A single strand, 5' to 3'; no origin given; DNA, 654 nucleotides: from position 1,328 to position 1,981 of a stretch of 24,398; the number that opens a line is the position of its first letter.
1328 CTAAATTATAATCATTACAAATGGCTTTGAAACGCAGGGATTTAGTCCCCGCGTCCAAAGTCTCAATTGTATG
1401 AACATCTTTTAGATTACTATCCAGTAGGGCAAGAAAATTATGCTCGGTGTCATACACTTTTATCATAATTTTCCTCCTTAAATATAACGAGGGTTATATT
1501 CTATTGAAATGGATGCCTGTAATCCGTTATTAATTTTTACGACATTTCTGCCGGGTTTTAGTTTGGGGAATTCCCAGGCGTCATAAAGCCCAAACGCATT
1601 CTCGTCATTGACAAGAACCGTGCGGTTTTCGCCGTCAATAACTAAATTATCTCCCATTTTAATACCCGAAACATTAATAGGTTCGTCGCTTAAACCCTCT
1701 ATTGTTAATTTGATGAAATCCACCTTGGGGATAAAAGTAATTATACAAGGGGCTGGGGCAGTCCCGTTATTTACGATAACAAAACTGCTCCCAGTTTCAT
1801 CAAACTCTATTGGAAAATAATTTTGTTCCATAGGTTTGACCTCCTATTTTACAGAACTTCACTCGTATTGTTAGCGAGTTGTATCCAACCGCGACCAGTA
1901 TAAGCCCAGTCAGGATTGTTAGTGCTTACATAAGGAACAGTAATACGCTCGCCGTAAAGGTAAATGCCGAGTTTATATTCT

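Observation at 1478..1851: Dit appears split: the N-terminal domain starts the giant ORF and the C-terminal domain is a separate 117-aa gene 8.2 kb downstream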

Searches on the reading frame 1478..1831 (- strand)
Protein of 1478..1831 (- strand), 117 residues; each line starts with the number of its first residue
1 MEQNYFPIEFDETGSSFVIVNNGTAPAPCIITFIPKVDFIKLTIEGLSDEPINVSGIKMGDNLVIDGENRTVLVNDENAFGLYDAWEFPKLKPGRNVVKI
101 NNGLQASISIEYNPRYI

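Call 4: search_protein_families(library=pfam, proteins=[window:1478-1831:-], max_evalue=0.1)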
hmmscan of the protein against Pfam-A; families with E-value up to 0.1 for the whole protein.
window:1478-1831:- (117 aa): 1 family
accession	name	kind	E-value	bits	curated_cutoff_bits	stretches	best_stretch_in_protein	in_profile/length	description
PF22768.1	SPP1_Dit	-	2.5e-12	47.3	25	1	22-116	1-97/97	Siphovirus-type tail component, C-terminal domain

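Call 5: search_protein_families(library=phrogs, proteins=[window:1478-1831:-], max_evalue=0.01)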
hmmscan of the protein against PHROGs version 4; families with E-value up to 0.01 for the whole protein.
window:1478-1831:- (117 aa): 4 families
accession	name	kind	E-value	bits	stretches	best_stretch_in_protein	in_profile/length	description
phrog_33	-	tail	1.3e-19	71.7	1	13-117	178-278/651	distal tail protein Dit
phrog_202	-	tail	1.9e-13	51.2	1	57-116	458-522/523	distal tail protein Dit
phrog_12552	-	tail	4.2e-07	30.9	1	57-116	143-205/206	tail protein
phrog_5577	-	tail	2.2e-05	25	1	14-116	190-294/295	minor tail protein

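Call 9: search_solved_structures(query=window:1478-1831:-, max_evalue=10, show_alignments=3)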
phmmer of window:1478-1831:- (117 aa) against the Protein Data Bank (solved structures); distinct sequences matched with E-value up to 10: 1.
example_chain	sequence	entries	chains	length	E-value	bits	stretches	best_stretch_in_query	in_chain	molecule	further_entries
2rij_A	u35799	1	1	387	0.98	12.6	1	53-104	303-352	Putative 2,3,4,5-tetrahydropyridine-2-carboxylate N- succinyltransferase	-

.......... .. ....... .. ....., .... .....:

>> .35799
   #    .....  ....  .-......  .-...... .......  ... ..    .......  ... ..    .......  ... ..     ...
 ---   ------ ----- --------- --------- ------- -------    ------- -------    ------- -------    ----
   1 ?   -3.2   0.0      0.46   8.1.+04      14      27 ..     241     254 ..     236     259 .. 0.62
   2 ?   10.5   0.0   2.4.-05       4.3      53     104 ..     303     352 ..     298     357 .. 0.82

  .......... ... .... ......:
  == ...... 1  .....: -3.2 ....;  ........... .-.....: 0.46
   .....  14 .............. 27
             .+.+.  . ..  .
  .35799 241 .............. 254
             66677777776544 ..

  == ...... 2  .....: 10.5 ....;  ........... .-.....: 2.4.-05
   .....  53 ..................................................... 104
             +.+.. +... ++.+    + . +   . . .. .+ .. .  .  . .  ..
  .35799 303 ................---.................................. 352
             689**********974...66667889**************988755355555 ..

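Call 13: find_homologous_proteins(query=window:1478-1831:-, max_evalue=0.001)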
Query window:1478-1831:- (117 aa): 138 proteins with E <= 0.001 among 139 candidates; the best 120 are listed.
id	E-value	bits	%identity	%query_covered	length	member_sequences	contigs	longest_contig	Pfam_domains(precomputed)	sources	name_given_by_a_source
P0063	8.5e-70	250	97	100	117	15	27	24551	PF22768.2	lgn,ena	-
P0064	8.1e-56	205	78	99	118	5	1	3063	PF22768.2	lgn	-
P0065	7.1e-54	199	76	100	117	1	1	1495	PF22768.2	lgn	-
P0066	9.6e-54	198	75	100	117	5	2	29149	PF22768.2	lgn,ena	-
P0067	2.3e-53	197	75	100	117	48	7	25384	PF22768.2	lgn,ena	-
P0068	3.4e-53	196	74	100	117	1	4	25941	PF22768.2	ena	-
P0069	8.1e-53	195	75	100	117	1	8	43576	PF22768.2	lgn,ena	-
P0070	3.0e-52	193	74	100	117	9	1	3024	PF22768.2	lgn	-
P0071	3.1e-52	193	74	100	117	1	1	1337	PF22768.2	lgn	-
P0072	4.0e-52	193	73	100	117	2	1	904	PF22768.2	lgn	-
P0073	4.7e-52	193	75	100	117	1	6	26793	PF22768.2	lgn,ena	-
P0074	6.6e-52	192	74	100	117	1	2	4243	PF22768.2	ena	-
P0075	1.0e-51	192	74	100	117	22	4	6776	PF22768.2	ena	-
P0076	1.3e-51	191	74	100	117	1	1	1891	PF22768.2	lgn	-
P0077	1.4e-51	191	74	100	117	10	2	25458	PF22768.2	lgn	-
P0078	1.5e-51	191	74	100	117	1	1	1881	PF22768.2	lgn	-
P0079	2.4e-51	190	75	100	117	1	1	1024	PF22768.2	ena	-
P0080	5.3e-51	189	71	100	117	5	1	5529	PF22768.2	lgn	-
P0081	7.3e-51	189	74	100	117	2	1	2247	PF22768.2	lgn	-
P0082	8.2e-51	189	74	100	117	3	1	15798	PF22768.2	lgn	-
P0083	8.4e-51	189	73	100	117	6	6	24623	PF22768.2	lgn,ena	-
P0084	8.6e-51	189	69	100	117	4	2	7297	PF22768.2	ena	-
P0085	1.1e-50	188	72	100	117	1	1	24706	PF22768.2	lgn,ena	-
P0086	1.5e-50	188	74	100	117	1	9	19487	PF22768.2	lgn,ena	-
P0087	1.5e-50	188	73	100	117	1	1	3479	PF22768.2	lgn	-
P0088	1.7e-50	188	72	98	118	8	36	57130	PF22768.2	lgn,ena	-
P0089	2.1e-50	187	73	100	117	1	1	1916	PF22768.2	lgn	-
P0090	3.2e-50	187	72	98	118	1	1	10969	PF22768.2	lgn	-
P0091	4.2e-50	186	73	100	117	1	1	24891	PF22768.2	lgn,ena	-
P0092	4.4e-50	186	72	98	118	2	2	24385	PF22768.2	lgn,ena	-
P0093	8.2e-50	186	73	100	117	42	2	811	PF22768.2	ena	-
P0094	8.9e-50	185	67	100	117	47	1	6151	PF22768.2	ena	-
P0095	1.2e-49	185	69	100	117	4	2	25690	PF22768.2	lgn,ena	-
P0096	1.2e-49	185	69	100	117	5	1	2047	PF22768.2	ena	-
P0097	3.0e-49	184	71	100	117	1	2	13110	PF22768.2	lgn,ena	-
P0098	4.5e-49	183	72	100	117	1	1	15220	PF22768.2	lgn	-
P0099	5.1e-49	183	70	100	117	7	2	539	PF22768.2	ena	-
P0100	1.4e-48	182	69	100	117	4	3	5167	PF22768.2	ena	-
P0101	2.2e-48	181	68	100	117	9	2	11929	PF22768.2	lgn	-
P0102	2.6e-48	181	66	99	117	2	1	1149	PF22768.2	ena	-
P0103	5.3e-48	180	68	100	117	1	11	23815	PF22768.2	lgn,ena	-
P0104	5.8e-48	180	68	100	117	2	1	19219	PF22768.2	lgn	-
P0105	6.9e-48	179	68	100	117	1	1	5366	PF22768.2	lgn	-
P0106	2.3e-47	178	68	100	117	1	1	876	PF22768.2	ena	-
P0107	2.5e-47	178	69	100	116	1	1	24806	PF22768.2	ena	-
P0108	3.0e-47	177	69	100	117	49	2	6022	PF22768.2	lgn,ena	-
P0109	1.3e-46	175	68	100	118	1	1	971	PF22768.2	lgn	-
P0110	3.0e-46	174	66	100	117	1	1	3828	PF22768.2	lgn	-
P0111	3.0e-46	174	67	100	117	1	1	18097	PF22768.2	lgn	-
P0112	4.9e-46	173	64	100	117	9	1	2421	PF22768.2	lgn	-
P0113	7.0e-46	173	66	100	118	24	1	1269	PF22768.2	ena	-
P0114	3.2e-45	171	68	98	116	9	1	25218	PF22768.2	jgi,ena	-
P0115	1.4e-44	169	65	100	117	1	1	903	PF22768.2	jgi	jgi:phage-related protein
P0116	1.7e-44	168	65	100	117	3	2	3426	PF22768.2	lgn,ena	-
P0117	5.5e-44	167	67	100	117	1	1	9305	PF22768.2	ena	-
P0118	5.8e-44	167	66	99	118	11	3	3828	PF22768.2,PF20753.3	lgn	-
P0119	1.1e-43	166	65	99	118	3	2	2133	PF22768.2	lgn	-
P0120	2.0e-43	165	66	97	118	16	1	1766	PF22768.2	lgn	-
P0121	3.5e-43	164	65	99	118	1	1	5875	PF22768.2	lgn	-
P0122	8.8e-43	163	66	97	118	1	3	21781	PF22768.2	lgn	-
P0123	1.5e-42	162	62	98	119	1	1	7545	PF22768.2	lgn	-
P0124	2.6e-42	161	64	97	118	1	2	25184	PF22768.2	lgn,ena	-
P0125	3.1e-42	161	70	92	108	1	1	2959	PF22768.2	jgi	jgi:phage-related protein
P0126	3.8e-42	161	62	100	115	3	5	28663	PF22768.2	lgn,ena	-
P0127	3.9e-42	161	65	97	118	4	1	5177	PF22768.2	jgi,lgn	jgi:phage-related protein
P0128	4.6e-42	161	62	100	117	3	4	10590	PF22768.2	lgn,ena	-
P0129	4.8e-42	160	65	99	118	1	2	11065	PF22768.2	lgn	-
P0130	5.3e-42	160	63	98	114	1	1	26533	PF22768.2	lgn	-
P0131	5.6e-42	160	66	99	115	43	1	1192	PF22768.2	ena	-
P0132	1.2e-41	159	63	97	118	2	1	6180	PF22768.2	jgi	jgi:phage-related protein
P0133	1.2e-41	159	65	97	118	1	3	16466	PF22768.2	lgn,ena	-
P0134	1.5e-41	159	64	98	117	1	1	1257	PF22768.2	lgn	-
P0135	2.9e-41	158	66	100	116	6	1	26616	PF22768.2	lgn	-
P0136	5.4e-41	157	62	100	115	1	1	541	PF22768.2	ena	-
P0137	5.9e-41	157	63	97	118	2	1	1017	PF22768.2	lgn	-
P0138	6.6e-41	157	65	97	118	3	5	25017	PF22768.2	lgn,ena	-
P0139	7.8e-41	157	62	100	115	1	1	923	PF22768.2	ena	-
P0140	8.5e-41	156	63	100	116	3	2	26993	PF22768.2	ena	-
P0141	9.1e-41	156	62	100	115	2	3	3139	PF22768.2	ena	-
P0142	1.1e-40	156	63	100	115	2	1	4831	PF22768.2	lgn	-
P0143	1.3e-40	156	63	100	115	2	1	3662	PF22768.2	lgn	-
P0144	1.5e-40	156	60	98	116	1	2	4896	PF22768.2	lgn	-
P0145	1.8e-40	155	61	97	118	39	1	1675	PF22768.2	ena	-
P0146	1.9e-40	155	63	99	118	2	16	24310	PF22768.2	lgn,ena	-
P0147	2.2e-40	155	62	99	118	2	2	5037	PF22768.2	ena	-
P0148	2.3e-40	155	62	100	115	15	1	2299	PF22768.2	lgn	-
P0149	3.1e-40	155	66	100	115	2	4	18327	PF22768.2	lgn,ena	-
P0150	3.3e-40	155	63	97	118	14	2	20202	PF22768.2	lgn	-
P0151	3.4e-40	154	61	99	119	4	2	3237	PF22768.2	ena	-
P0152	3.5e-40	154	62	97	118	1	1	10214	PF22768.2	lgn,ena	-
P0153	3.6e-40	154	61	100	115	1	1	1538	PF22768.2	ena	-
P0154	3.7e-40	154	62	100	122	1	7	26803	PF22768.2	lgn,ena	-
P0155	3.7e-40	154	60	100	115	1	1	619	PF22768.2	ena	-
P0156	3.7e-40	154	62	100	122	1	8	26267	PF22768.2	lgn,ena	-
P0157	3.8e-40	154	63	97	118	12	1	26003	PF22768.2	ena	-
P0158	6.7e-40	154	62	99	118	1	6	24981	PF22768.2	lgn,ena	-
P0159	8.1e-40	153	61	100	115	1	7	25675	PF22768.2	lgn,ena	-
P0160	8.8e-40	153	60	97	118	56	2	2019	PF22768.2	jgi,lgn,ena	-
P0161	9.0e-40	153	65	98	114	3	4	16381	PF22768.2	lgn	-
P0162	9.5e-40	153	62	100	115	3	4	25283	PF22768.2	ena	-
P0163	1.3e-39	153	68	88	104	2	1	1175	PF22768.2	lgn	-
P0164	1.3e-39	153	61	97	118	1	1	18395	PF22768.2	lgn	-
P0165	1.4e-39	152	63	100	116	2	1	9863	PF22768.2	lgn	-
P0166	1.5e-39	152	61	100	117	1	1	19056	PF22768.2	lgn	-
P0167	1.8e-39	152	62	100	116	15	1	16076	PF22768.2,PF20753.3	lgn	-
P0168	2.2e-39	152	61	97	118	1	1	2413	PF22768.2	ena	-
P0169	2.9e-39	151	63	100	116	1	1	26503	PF22768.2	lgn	-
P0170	5.8e-39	151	63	97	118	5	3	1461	PF22768.2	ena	-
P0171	7.9e-39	150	60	100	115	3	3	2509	PF22768.2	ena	-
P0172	2.1e-38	149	60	97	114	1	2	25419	PF22768.2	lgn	-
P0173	2.1e-38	149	60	100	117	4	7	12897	PF22768.2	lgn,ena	-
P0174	2.5e-38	149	61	97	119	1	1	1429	PF22768.2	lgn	-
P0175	2.7e-38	148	56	97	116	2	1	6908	PF22768.2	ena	-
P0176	2.8e-38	148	59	98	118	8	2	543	PF22768.2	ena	-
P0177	2.8e-38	148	58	97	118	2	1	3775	PF22768.2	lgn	-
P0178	2.8e-38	148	58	97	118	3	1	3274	PF22768.2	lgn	-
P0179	2.9e-38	148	58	98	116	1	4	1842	PF22768.2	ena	-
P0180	3.2e-38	148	59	100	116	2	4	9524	PF22768.2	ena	-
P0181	4.4e-38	148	60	100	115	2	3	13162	PF22768.2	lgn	-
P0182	6.1e-38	147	58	98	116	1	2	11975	PF22768.2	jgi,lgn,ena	-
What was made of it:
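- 1478..1831 (-): Stand-alone Dit C-terminal galectin-like domain (117 aa). Residues 16-117 form the domain. Residues 4-12 (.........) form a conserved tail that is unstructured in the monomer model. More than 130 homologue clusters are all 104-122 aa, all but two of those listed being 114-122 aa (call 13).
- More than 130 homologue clusters are all 104-122 aa (call 13). More than 130 clusters of the small protein are all 104-122 aa (call 13).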

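Call 15: find_encoding_contigs(protein=P0088, flank=10000, max_places=3)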
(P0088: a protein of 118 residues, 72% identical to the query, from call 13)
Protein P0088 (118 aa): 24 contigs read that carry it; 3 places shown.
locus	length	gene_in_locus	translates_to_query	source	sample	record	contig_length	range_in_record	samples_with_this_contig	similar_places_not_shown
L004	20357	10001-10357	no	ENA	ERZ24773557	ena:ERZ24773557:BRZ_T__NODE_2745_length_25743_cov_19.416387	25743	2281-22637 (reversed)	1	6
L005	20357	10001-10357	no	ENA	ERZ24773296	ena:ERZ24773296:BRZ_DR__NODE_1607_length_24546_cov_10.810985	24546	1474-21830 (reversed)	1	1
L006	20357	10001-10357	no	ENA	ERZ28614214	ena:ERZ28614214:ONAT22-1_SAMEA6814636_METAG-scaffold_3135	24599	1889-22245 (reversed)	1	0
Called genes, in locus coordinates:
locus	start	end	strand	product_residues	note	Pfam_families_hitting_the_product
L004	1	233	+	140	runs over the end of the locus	-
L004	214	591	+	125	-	PF06199:Phage_tail_2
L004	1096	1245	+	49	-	-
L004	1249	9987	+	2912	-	-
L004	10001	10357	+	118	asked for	PF22768:SPP1_Dit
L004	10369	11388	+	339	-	PF18994:Prophage_tailD1 (weak), PF06605:Prophage_tail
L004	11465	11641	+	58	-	-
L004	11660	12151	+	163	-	PF07463:NUMOD4, PF13392:HNH_3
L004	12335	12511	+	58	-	-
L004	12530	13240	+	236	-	-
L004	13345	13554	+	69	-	-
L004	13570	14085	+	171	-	PF07463:NUMOD4 (weak)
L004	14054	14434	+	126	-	PF03592:Terminase_2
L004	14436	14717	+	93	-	-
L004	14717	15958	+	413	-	PF04466:Terminase_3, PF03237:Terminase_6N, PF17288:Terminase_3C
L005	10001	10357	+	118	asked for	PF22768:SPP1_Dit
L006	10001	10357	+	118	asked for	PF22768:SPP1_Dit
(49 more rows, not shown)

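Call 16: find_encoding_contigs(protein=P0182, flank=10000, max_places=3)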
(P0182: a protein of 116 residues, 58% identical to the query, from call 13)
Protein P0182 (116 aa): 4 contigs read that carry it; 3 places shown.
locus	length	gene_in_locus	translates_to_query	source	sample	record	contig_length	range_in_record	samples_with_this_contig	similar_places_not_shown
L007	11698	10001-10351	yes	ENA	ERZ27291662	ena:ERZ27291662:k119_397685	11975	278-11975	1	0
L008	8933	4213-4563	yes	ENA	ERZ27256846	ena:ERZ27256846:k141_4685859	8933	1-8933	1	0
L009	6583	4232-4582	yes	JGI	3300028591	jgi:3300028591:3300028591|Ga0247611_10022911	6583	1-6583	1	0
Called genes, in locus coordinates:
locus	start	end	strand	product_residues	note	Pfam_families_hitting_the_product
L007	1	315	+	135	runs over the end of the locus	-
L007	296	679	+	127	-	PF06199:Phage_tail_2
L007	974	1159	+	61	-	-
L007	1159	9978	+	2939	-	-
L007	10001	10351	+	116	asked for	PF22768:SPP1_Dit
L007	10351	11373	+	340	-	PF18994:Prophage_tailD1 (weak), PF06605:Prophage_tail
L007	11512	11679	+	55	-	-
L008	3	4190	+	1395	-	?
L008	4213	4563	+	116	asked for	PF22768:SPP1_Dit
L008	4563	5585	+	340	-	PF18994:Prophage_tailD1 (weak), PF06605:Prophage_tail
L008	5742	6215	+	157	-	-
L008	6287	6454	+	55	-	-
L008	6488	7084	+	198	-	PF07463:NUMOD4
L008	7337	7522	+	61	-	-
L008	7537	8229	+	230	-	-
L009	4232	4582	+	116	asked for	PF22768:SPP1_Dit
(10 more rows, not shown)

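Call 35: find_related_loci(query=A2, collection=viral_contigs, flank=10000)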
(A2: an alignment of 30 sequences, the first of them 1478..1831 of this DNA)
Query A2 (117 aa) in viral_contigs; peptide patterns used: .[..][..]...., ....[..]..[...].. (x = any residue, [..] = any of these).
28 stretches matched a pattern; 17 encode a relative of the query (tblastn E <= 1e-3); 17 distinct loci.
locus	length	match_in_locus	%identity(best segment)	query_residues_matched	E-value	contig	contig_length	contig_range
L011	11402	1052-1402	70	1-117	2e-53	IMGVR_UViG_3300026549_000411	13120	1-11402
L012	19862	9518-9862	68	3-117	2e-50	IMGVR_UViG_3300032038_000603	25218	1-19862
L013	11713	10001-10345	66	3-117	4e-49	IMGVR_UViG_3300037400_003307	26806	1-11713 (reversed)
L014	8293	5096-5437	61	4-117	7e-46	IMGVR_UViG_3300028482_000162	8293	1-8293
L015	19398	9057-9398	61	4-117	4e-45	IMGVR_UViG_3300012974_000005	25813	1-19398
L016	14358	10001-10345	60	1-117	2e-42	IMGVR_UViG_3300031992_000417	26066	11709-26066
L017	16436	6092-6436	56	1-117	1e-41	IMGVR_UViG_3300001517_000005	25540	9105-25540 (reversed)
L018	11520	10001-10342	53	3-117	3e-37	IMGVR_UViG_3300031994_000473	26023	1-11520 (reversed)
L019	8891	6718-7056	52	5-117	3e-36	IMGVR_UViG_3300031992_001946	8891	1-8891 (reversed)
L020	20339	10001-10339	52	5-117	3e-36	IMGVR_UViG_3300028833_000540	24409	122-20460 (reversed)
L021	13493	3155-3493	52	5-117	3e-35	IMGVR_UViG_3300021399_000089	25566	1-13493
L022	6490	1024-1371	52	1-117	6e-35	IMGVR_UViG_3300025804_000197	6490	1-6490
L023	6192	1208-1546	51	5-117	5e-35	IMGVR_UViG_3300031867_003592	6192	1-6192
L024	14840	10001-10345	54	2-117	4e-35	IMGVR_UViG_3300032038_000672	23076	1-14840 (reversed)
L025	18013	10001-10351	46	1-117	2e-34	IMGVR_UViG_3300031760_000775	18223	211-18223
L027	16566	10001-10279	37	23-117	1e-17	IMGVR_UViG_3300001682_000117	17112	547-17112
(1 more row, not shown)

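Call 40: search_protein_families(library=pfam, proteins=[L027:9590-10282:+, L027:10320-12035:+], max_evalue=0.1)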
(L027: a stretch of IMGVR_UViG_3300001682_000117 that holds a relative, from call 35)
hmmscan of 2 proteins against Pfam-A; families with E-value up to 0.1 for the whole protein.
L027:9590-10282:+ (230 aa): 3 families
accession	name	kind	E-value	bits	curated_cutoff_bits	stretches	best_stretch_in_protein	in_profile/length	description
PF22768.1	SPP1_Dit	-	5.1e-09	36.7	25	1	138-229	2-97/97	Siphovirus-type tail component, C-terminal domain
PF20753.2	DUF6558_C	-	4.7e-06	27.3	24.4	1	155-225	43-119/119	Phage tail C-terminal domain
PF14131.11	DUF4298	-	0.035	14.6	27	1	63-109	13-59/87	Domain of unknown function (DUF4298)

L027:10320-12035:+ (571 aa): 4 families
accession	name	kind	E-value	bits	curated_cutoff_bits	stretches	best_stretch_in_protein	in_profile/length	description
PF06605.17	Prophage_tail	-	1.2e-56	192.7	31.3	1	87-324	9-249/250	Prophage endopeptidase tail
PF18994.6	Prophage_tailD1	-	1.1e-16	61.2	23.6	1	2-81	1-83/84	Prophage endopeptidase tail N-terminal domain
PF13599.13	Pentapeptide_4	-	0.00011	22.7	38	0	354-399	32-77/78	Pentapeptide repeat region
PF09327.17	Phage_Tail_Tip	-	0.0028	17.9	22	0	358-378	80-100/139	Bacteriophage tail tip fiber protein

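Call 50: predict_structure(alignment_id=A2)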
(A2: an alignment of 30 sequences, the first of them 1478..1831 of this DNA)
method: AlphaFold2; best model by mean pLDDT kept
length: 117 residues; sequences in the alignment: 30
mean_pLDDT: 87.4   pTM: 0.80
mean pLDDT of the five models: 87.4, 85.3, 84.7, 84.3, 83.6
residues with pLDDT >= 90: 75; 70-90: 30; 50-70: 5; < 50: 7
segments of 3 or more residues with pLDDT < 50: 1-5
pLDDT, mean of each block of 10 residues (from residue 1): 53 83 89 94 94 96 96 97 94 92 88 67
secondary structure, 60 per line:
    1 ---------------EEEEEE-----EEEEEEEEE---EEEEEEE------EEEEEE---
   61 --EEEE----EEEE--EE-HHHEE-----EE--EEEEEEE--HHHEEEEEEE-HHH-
elements in order: E16-21 E27-35 E39-45 E52-57 E63-66 E71-74 E94-100 E106-112
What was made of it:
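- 1478..1831 (-): The AF2 model has pLDDT 87 and pTM 0.80 (call 50).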
